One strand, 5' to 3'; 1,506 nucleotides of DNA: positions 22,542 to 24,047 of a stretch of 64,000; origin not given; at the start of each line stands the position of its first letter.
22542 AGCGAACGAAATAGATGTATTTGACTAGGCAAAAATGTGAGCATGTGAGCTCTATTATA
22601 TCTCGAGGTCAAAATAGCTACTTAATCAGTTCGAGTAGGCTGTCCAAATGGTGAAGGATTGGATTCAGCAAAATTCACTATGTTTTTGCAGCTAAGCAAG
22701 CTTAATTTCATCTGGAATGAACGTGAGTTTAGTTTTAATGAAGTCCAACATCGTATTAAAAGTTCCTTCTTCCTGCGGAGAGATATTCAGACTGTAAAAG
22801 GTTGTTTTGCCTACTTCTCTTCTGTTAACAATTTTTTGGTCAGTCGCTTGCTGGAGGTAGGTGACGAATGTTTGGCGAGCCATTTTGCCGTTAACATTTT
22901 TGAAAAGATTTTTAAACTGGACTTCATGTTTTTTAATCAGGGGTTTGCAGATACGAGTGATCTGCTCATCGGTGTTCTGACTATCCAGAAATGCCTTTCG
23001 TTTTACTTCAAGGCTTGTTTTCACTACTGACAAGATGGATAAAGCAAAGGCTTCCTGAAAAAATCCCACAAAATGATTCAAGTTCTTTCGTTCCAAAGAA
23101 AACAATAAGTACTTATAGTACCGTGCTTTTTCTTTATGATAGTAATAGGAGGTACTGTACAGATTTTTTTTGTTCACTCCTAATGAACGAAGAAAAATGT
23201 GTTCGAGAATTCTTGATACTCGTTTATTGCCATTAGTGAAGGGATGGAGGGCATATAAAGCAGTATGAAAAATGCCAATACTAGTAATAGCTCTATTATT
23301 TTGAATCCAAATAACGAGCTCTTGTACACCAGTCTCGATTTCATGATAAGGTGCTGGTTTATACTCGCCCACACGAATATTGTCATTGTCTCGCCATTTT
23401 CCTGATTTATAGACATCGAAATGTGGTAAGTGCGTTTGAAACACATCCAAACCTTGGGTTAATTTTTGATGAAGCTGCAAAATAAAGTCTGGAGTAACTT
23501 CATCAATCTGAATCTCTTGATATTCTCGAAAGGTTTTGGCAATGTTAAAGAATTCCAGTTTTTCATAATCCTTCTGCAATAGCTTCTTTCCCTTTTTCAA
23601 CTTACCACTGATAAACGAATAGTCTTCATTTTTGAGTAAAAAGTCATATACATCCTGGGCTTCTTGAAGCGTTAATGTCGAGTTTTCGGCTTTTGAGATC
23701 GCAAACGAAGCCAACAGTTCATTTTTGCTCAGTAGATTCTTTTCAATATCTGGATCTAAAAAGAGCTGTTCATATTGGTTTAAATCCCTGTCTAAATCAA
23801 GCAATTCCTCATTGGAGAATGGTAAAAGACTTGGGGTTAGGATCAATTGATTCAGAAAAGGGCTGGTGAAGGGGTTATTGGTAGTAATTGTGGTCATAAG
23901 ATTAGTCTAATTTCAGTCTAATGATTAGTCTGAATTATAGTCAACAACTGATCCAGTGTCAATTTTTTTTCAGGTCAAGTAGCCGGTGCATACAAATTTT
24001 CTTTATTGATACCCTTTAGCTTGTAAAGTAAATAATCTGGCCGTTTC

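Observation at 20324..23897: Two-gene operon: Fic/Doc-family protein followed by a PrimPol (AEP) - DExH SF2 helicase fusion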

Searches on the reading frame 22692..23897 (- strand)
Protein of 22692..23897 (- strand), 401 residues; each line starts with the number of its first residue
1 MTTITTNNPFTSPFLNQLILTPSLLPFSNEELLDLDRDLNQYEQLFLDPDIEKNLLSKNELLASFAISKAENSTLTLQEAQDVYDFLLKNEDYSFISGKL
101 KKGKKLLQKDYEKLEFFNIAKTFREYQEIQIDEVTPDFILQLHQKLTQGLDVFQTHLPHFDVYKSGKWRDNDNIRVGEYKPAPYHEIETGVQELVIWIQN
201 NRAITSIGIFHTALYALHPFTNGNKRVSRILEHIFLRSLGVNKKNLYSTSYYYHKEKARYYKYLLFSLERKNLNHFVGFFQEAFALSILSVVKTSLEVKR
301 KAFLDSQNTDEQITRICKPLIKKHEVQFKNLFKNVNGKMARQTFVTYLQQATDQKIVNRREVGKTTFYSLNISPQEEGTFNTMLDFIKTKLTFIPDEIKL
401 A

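Call 4: search_protein_families(library=pfam, proteins=[window:22692-23897:-], max_evalue=0.01)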
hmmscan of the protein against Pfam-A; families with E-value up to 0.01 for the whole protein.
window:22692-23897:- (401 aa): 1 family
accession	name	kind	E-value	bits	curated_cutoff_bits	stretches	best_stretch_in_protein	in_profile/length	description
PF02661.23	Fic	-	6.1e-15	56.3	24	1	134-236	2-93/93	Fic/DOC family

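Call 5: search_protein_families(library=padloc, proteins=[window:22692-23897:-], max_evalue=0.01)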
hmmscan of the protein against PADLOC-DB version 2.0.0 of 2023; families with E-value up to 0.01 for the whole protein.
window:22692-23897:- (401 aa): 7 families
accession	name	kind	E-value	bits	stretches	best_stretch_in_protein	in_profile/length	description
PDLC03963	SoFic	-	1.8e-30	104.6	1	35-368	32-349/361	-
PDLC04836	PDC-S04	-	5.1e-11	40.2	1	103-231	60-182/244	-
PDLC04837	PDC-S04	-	4.5e-09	33.9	1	126-282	77-222/234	-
PDLC04839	PDC-S04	-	2.2e-06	25.5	1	197-245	120-168/205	-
PDLC04966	PDC-S24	-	0.0016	15.4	1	177-246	273-346/497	-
PDLC04838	PDC-S04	-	0.002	15.9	1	183-241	100-167/209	-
PDLC00764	PycC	-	0.009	12.9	0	250-355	278-384/449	Pycsar cyclase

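Call 6: search_protein_families(library=ncbifam, proteins=[window:22692-23897:-], max_evalue=0.01)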
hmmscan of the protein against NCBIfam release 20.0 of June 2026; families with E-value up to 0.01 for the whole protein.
window:22692-23897:- (401 aa): 3 families
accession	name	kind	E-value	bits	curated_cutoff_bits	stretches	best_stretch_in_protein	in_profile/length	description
NF046030.1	ProtAdlyltaseSoFic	equivalog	5.3e-09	35.5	550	1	206-368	181-346/361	protein adenylyltransferase Fic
TIGR02613.1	mob_myst_B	hypoth_equivalog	4.5e-08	33.2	124.4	1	108-272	20-177/186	mobile mystery protein B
TIGR01550.1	DOC_P1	subfamily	0.0029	17.8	38.65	0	213-242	61-90/122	type II toxin-antitoxin system death-on-curing family toxin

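Call 27: search_protein_families(library=pfam, alignment_id=A2, max_evalue=0.001)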
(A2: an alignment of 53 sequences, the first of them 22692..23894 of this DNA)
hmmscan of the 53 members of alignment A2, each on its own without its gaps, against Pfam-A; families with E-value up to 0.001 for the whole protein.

A. member 1, window:22692-23894:- (400 aa): 1 family
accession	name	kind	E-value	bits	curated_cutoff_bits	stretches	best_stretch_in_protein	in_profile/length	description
PF02661.23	Fic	-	6.1e-15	56.3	24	1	133-235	2-93/93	Fic/DOC family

B. families by the number of members that match (of 53 scanned): 44 families (the first 25 are shown)
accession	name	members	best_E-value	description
PF08843.17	AbiEii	9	4.3e-38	Nucleotidyl transferase AbiEii toxin, Type IV TA system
PF02661.23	Fic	8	7.5e-20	Fic/DOC family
PF13749.12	HATPase_c_4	3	2.3e-22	Putative ATP-dependent DNA helicase recG C-terminal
PF04326.19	SLFN_AlbA_2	3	1.9e-14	Schlafen, AlbA_2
PF22548.2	AEP-TOTE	2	2.2e-82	TOTE conflict system, Archaeo-Eukaryotic Primase domain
PF13361.12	UvrD_C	2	9.5e-26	UvrD-like helicase C-terminal domain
PF00580.27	UvrD-helicase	2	3.8e-21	UvrD/REP helicase N-terminal domain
PF13245.12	AAA_19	2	1.5e-15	AAA domain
PF01443.25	Viral_helicase1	2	3.7e-09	Viral superfamily 1 RNA helicase core domain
PF08279.18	HTH_11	2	1.5e-07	HTH domain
PF13604.12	AAA_30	2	0.00013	AAA domain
PF13401.12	AAA_22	2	0.0003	AAA domain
PF13310.11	Virulence_RhuM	1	3.4e-111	Virulence protein RhuM family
PF07804.18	HipA_C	1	6.3e-51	HipA-like C-terminal domain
PF03781.23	FGE-sulfatase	1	3.4e-50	Sulfatase-modifying factor enzyme 1-like domain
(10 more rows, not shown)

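Call 35: find_encoding_contigs(protein=window:22692-23897:-, flank=3000, max_places=4)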
Protein window:22692-23897:- (401 aa): 2 contigs read that carry it; 1 place shown.
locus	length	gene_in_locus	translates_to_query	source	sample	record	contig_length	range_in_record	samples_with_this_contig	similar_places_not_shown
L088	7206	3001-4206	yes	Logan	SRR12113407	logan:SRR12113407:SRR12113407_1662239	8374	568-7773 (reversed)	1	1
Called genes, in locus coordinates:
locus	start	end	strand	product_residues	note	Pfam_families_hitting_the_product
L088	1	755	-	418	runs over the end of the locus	PF08529:NusA_N, PF13184:KH_NusA_1st, PF26594:KH_NusA_2nd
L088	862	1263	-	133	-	PF00856:SET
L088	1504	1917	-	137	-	PF00383:dCMP_cyt_deam_1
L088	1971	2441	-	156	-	PF00583:Acetyltransf_1, PF13673:Acetyltransf_10, PF13508:Acetyltransf_7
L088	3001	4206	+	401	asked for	PF02661:Fic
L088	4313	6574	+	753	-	PF22548:AEP-TOTE, PF00176:SNF2-rel_dom (weak), PF00270:DEAD, PF04851:ResIII, PF07652:Flavi_DEAD (faint), PF00271:Helicase_C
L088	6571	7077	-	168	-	-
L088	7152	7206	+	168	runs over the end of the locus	PF01797:Y1_Tnp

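Call 36: search_solved_structures(query=window:22692-23894:-, max_evalue=0.01, show_alignments=2)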
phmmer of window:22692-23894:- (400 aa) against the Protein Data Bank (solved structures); distinct sequences matched with E-value up to 0.01: 21.
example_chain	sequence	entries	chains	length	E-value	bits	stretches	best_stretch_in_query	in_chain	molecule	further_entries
6i7g_A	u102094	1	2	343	2.9e-07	32.8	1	147-254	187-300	Adenosine monophosphate-protein transferase FICD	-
4u04_A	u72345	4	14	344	2.9e-07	32.8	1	147-254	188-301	Adenosine monophosphate-protein transferase FICD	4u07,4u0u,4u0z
9yz5_A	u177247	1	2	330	3e-07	32.8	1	147-254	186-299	Protein adenylyltransferase FICD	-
4u0s_A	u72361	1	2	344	3e-07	32.8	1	147-254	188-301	Adenosine monophosphate-protein transferase FICD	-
6i7h_A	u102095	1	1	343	3.1e-07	32.8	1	147-254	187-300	Adenosine monophosphate-protein transferase FICD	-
6i7i_A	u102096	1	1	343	3.1e-07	32.8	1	147-254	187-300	Adenosine monophosphate-protein transferase FICD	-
6i7j_A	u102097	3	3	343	3.1e-07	32.7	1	147-254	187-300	Adenosine monophosphate-protein transferase FICD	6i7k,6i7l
6zmd_B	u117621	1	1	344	4.5e-07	32.2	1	147-253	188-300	Protein adenylyltransferase FICD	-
7b7z_A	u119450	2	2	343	7.3e-06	28.2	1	147-254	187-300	Protein adenylyltransferase FICD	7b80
5jj6_A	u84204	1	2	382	6e-05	25.2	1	113-239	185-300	Adenosine monophosphate-protein transferase FICD homolog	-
5jj7_A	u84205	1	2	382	6.8e-05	25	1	113-239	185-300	Adenosine monophosphate-protein transferase FICD homolog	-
4rgl_A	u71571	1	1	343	0.00072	21.7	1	180-289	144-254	Filamentation induced by cAMP protein Fic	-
3eqx_A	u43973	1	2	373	0.001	21.1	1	205-365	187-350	FIC DOMAIN CONTAINING TRANSCRIPTIONAL REGULATOR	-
9tch_A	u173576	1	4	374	0.001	21.1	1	205-365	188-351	Protein adenylyltransferase SoFic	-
9tcl_B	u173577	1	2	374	0.001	21.1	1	205-365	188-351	Protein adenylyltransferase SoFic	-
3zcn_A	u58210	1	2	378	0.0011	21.1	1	205-365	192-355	ADENOSINE MONOPHOSPHATE-PROTEIN TRANSFERASE SOFIC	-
3zec_A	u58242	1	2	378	0.0011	21.1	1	205-365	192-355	ADENOSINE MONOPHOSPHATE-PROTEIN TRANSFERASE SOFIC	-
7xux_A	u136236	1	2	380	0.0074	18.3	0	131-263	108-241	Fido domain-containing protein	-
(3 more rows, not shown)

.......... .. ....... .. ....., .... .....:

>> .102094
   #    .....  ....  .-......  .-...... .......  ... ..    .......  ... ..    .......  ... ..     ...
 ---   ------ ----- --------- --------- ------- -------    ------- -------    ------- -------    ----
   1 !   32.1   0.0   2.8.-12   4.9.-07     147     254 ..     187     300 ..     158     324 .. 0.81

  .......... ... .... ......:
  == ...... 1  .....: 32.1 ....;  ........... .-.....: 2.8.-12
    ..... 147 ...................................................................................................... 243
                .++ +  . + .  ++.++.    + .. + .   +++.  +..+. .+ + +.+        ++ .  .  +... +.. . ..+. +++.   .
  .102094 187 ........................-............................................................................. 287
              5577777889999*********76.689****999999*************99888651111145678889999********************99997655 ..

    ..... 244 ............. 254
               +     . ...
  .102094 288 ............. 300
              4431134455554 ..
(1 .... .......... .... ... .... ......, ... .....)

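Call 38: find_homologous_proteins(query=window:22692-23894:-)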
Query window:22692-23894:- (400 aa): 662 proteins with E <= 0.001 among 4704 candidates; the best 120 are listed.
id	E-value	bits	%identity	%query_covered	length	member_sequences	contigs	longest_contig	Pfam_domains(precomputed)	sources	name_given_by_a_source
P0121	1.2e-245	832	93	100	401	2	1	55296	PF02661.24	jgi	jgi:Fic family protein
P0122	1.3e-241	819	92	100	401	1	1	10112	PF02661.24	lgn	-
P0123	5.8e-202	688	78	100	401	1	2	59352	PF02661.24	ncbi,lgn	-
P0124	2.0e-196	670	77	98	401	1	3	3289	PF02661.24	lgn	-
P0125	7.5e-196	668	75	100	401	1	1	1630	PF02661.24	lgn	-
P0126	3.0e-195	666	75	100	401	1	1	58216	PF02661.24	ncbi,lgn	-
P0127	1.2e-193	661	76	100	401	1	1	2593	PF02661.24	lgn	-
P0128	2.5e-193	660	75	100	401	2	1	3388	PF02661.24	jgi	jgi:Fic family protein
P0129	2.7e-192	657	75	99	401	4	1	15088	PF02661.24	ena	-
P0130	7.4e-192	655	74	100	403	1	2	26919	PF02661.24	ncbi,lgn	-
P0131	1.3e-191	654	75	100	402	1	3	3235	PF02661.24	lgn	-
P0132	1.3e-191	654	74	100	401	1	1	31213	PF02661.24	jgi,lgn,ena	-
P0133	6.3e-191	652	74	100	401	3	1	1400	PF02661.24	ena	-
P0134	2.3e-190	650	73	98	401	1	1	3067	PF02661.24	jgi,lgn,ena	-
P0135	3.7e-190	650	74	98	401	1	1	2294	PF02661.24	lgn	-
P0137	1.2e-188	645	74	99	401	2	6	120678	PF02661.24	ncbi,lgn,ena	-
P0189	1.4e-165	569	64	99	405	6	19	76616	PF02661.24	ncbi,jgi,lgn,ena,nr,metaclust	ncbi:hypothetical protein A3B42_03815 [Candidatus Daviesbacteria bacterium RIFCSPLOWO2_01_FULL_38_10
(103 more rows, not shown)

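Call 39: find_encoding_contigs(protein=P0121, flank=6000, max_places=2)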
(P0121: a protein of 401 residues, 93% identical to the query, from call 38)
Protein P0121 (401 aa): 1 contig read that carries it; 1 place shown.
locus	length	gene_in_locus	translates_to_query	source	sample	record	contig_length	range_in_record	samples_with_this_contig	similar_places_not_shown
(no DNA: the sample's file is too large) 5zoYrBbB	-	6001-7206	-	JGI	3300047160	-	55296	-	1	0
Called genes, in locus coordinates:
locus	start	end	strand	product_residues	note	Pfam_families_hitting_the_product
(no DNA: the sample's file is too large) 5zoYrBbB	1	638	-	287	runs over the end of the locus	-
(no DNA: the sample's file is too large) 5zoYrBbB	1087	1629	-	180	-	-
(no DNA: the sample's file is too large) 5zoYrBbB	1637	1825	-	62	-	-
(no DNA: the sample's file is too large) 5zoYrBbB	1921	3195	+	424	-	PF00078:RVT_1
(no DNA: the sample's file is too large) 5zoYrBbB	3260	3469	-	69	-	PF13560:HTH_31, PF12844:HTH_19, PF13443:HTH_26, PF01381:HTH_3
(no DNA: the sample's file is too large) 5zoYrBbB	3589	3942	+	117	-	PF03703:bPH_2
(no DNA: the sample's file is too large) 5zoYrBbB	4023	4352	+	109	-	-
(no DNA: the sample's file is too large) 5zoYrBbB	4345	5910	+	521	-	PF00239:Resolvase, PF07508:Recombinase, PF13408:Zn_ribbon_recom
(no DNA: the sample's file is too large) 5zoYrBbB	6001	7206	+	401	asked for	PF02661:Fic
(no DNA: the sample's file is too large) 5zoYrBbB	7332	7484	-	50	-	-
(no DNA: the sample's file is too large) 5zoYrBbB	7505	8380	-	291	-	PF00106:adh_short, PF08659:KR (weak), PF13561:adh_short_C2, PF08643:DUF1776 (weak)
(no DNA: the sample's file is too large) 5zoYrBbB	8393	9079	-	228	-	PF02517:Rce1-like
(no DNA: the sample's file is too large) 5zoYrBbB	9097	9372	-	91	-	-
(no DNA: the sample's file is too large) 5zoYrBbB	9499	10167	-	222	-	-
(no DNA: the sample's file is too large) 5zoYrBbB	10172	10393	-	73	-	-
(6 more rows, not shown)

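Call 40: find_encoding_contigs(protein=P0123, flank=6000, max_places=2)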
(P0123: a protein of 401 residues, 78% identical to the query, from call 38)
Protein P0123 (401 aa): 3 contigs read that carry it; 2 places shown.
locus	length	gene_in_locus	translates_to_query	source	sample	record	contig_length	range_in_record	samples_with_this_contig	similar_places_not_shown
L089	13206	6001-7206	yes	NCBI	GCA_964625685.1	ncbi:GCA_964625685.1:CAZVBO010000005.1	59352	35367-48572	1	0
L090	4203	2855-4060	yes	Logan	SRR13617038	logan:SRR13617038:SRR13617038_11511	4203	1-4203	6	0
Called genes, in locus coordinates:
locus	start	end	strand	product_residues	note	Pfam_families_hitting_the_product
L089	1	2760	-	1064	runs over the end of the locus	PF00041:fn3 (faint), PF25059:FN3_DSCAM-DSCAML_C (faint), PF16655:PhoD_N (faint), PF16656:Pur_ac_phosph_N, PF23376:Fn3_VIN3 (faint), PF16656:Pur_ac_phosph_N (weak)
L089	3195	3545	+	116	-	PF22296:bAvd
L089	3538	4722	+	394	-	PF00078:RVT_1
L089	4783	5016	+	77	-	PF21956:DUF6922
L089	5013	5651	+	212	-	PF08843:AbiEii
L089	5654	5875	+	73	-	PF21956:DUF6922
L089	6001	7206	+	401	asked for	PF02661:Fic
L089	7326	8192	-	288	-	PF07603:Lcl_C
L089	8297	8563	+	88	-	-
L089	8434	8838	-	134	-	-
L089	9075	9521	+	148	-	PF00239:Resolvase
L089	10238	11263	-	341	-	PF04326:SLFN_AlbA_2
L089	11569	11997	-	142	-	PF01230:HIT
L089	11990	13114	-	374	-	-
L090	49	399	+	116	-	PF22296:bAvd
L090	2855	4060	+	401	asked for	PF02661:Fic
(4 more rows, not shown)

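Call 41: find_encoding_contigs(protein=P0137, flank=6000, max_places=2)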
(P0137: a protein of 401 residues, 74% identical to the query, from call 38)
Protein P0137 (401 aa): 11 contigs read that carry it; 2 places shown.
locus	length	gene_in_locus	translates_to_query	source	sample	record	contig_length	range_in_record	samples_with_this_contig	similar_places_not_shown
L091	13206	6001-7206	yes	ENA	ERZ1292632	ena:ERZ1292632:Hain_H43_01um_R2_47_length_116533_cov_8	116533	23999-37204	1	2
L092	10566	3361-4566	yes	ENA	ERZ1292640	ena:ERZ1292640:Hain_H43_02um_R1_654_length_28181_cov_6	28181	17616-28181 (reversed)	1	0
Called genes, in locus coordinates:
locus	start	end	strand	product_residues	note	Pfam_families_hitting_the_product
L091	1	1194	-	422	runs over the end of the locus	PF13173:AAA_14, PF13635:DUF4143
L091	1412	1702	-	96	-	-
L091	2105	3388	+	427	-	PF13173:AAA_14, PF13635:DUF4143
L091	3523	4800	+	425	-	PF01637:ATPase_2 (faint), PF13173:AAA_14, PF13401:AAA_22 (faint), PF13635:DUF4143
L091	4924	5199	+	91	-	-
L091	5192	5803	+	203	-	PF08843:AbiEii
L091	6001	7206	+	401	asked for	PF02661:Fic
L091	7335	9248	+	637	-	PF21033:RMD1-3 (faint), PF13414:TPR_11 (faint), PF14559:TPR_19 (faint), PF13431:TPR_17 (faint), PF04781:DUF627 (faint)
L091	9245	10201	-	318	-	PF00535:Glycos_transf_2, PF10111:Glyco_tranf_2_2, PF13641:Glyco_tranf_2_3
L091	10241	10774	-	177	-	PF14602:Hexapep_2 (faint), PF00132:Hexapep (weak)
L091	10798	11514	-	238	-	PF13641:Glyco_tranf_2_3, PF00535:Glycos_transf_2, PF10111:Glyco_tranf_2_2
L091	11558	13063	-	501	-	-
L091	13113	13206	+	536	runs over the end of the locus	-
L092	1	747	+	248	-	?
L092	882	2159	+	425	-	PF01637:ATPase_2 (faint), PF13173:AAA_14, PF13401:AAA_22 (faint), PF13635:DUF4143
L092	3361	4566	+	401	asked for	PF02661:Fic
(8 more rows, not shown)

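Call 67: predict_structure(alignment_id=A6)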
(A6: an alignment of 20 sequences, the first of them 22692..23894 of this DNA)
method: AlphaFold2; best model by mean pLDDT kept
length: 400 residues; sequences in the alignment: 20
mean_pLDDT: 76.0   pTM: 0.73
mean pLDDT of the five models: 76.0, 71.9, 63.6, 59.1, 51.8
residues with pLDDT >= 90: 85; 70-90: 199; 50-70: 74; < 50: 42
segments of 3 or more residues with pLDDT < 50: 1-4, 45-79
pLDDT, mean of each block of 10 residues (from residue 1): 61 83 82 84 48 37 28 40 60 73 75 69 76 89 77 58 61 72 87 91 88 75 71 85 70 72 80 83 86 86 91 92 91 89 95 95 94 88 89 68
secondary structure, 60 per line:
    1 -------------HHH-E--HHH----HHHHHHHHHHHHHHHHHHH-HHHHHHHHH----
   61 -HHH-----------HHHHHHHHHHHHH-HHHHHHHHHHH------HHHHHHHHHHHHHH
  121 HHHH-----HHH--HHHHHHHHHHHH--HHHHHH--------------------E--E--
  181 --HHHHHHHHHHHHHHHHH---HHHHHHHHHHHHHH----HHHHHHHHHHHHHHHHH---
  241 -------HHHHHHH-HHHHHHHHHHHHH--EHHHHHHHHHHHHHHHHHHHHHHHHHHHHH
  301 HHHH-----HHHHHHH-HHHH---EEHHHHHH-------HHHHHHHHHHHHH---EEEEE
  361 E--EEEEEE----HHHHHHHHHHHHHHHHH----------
elements in order: H28-46 H48-56 H76-88 H90-100 H107-124 H135-146 H149-154 H183-199 H203-216 H221-237 H248-254 H256-268 H272-304 H310-316 H318-321 H327-332 H340-352 E356-361 E364-369 H374-390
